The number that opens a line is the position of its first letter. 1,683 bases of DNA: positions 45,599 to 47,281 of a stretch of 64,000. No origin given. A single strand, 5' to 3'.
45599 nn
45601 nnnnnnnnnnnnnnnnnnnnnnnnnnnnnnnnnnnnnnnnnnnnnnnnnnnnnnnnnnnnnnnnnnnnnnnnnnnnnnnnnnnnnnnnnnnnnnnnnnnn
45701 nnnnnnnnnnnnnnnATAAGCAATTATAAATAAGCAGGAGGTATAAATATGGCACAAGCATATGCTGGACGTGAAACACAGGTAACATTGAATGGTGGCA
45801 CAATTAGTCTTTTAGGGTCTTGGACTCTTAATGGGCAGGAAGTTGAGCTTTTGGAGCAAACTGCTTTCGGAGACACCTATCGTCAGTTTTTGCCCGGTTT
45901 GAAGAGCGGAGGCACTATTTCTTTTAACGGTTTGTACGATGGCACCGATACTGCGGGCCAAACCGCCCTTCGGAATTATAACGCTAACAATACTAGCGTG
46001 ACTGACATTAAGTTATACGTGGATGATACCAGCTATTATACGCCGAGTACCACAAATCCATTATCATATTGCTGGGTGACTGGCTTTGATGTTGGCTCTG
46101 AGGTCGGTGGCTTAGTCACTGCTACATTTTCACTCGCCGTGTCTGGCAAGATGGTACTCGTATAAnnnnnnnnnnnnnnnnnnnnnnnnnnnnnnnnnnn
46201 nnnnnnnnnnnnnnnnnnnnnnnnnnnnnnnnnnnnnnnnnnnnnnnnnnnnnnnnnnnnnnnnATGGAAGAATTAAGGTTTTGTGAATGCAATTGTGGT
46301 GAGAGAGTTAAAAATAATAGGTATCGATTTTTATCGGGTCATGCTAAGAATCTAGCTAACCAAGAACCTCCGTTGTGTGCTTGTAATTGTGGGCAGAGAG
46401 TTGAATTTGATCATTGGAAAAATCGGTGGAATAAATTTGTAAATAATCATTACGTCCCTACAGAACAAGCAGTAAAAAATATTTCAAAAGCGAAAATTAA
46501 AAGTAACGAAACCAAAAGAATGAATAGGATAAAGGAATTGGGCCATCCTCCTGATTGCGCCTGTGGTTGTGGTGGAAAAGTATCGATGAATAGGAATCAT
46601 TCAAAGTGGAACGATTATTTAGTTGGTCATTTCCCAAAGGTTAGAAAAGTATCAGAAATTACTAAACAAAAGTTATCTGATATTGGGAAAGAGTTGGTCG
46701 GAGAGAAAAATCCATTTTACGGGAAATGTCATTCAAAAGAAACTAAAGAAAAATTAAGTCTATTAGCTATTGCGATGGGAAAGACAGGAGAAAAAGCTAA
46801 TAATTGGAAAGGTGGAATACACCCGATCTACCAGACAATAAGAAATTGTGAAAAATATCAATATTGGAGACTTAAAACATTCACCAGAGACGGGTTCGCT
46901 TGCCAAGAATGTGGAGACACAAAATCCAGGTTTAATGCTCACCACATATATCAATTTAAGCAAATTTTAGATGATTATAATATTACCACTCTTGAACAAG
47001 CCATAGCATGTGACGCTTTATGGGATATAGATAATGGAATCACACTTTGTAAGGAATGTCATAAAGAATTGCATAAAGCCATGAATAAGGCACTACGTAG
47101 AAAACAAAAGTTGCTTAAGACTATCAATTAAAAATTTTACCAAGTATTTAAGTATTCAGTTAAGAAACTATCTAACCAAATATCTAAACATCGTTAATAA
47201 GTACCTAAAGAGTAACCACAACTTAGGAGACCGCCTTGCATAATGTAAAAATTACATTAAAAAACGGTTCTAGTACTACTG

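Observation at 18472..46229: Four-copy Y-shaped structured element with compensatory changes, always 31-35 nt upstream of a freestanding endonuclease gene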

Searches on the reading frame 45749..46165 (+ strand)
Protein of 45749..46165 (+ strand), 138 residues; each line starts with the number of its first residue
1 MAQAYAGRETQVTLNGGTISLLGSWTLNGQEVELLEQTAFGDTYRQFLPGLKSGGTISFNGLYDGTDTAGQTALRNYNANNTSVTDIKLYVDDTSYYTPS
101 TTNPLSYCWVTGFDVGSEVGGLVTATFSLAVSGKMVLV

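Call 16: search_protein_families(library=pfam, proteins=[window:45749-46165:+], max_evalue=0.01)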
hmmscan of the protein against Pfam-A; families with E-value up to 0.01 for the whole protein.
window:45749-46165:+ (138 aa): 1 family
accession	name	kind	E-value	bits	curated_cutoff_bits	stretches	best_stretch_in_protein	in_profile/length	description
PF06199.17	Phage_tail_2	-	0.0012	19.3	23.8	1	56-136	61-131/132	Phage tail tube protein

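Call 17: search_protein_families(library=phrogs, proteins=[window:45749-46165:+], max_evalue=0.001)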
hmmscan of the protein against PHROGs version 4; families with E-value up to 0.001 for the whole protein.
window:45749-46165:+ (138 aa): 4 families
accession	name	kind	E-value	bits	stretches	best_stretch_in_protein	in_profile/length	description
phrog_158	-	tail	1.6e-12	48.6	1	29-137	54-158/376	major tail protein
phrog_10528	-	tail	1.1e-07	32.9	1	23-135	29-137/142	major tail protein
phrog_1407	-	tail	5.3e-07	30.4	1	6-136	27-162/258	major tail protein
phrog_9522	-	tail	1.3e-05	25.6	1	2-69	2-68/241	major tail protein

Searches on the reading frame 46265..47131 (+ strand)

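Call 16: search_protein_families(library=pfam, proteins=[window:46265-47131:+], max_evalue=0.01)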
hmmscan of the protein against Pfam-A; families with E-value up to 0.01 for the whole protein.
window:46265-47131:+ (288 aa): 4 families
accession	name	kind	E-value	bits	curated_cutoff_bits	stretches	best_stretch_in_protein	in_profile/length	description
PF07460.16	NUMOD3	-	2.8e-10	40.4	20.4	1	127-165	2-37/37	NUMOD3 motif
PF13391.12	HNH_2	-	2.9e-05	24.3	21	1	213-271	1-60/66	HNH endonuclease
PF20137.4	DUF6527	-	0.003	17.9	23.6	0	97-116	6-28/63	Family of unknown function (DUF6527)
PF01844.29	HNH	-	0.0065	17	21.4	1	254-271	29-46/47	HNH endonuclease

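Call 17: search_protein_families(library=phrogs, proteins=[window:46265-47131:+], max_evalue=0.001)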
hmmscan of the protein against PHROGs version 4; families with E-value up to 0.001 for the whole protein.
window:46265-47131:+ (288 aa): 9 families
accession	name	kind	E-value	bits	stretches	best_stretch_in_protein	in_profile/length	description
phrog_8446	-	DNA, RNA and nucleotide metabolism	1.6e-13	51.8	1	127-278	108-204/211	HNH endonuclease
phrog_119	-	DNA, RNA and nucleotide metabolism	2.3e-11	44.2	1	184-283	177-268/443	HNH endonuclease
phrog_589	-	DNA, RNA and nucleotide metabolism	6.5e-09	36.8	1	187-285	68-154/179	HNH endonuclease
phrog_8048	-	DNA, RNA and nucleotide metabolism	1.9e-06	28.3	1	204-274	170-230/273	HNH endonuclease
phrog_5956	-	DNA, RNA and nucleotide metabolism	2.6e-05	24.9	1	199-276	48-114/138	HNH endonuclease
phrog_144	-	DNA, RNA and nucleotide metabolism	3.4e-05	24.6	1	182-285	59-151/175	HNH endonuclease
phrog_3106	-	DNA, RNA and nucleotide metabolism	0.00015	22.6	1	206-278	158-229/252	HNH endonuclease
phrog_740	-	DNA, RNA and nucleotide metabolism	0.00015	21.8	1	206-278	34-93/332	HNH endonuclease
phrog_3497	-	unknown function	0.00043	21.2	1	211-278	17-96/150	-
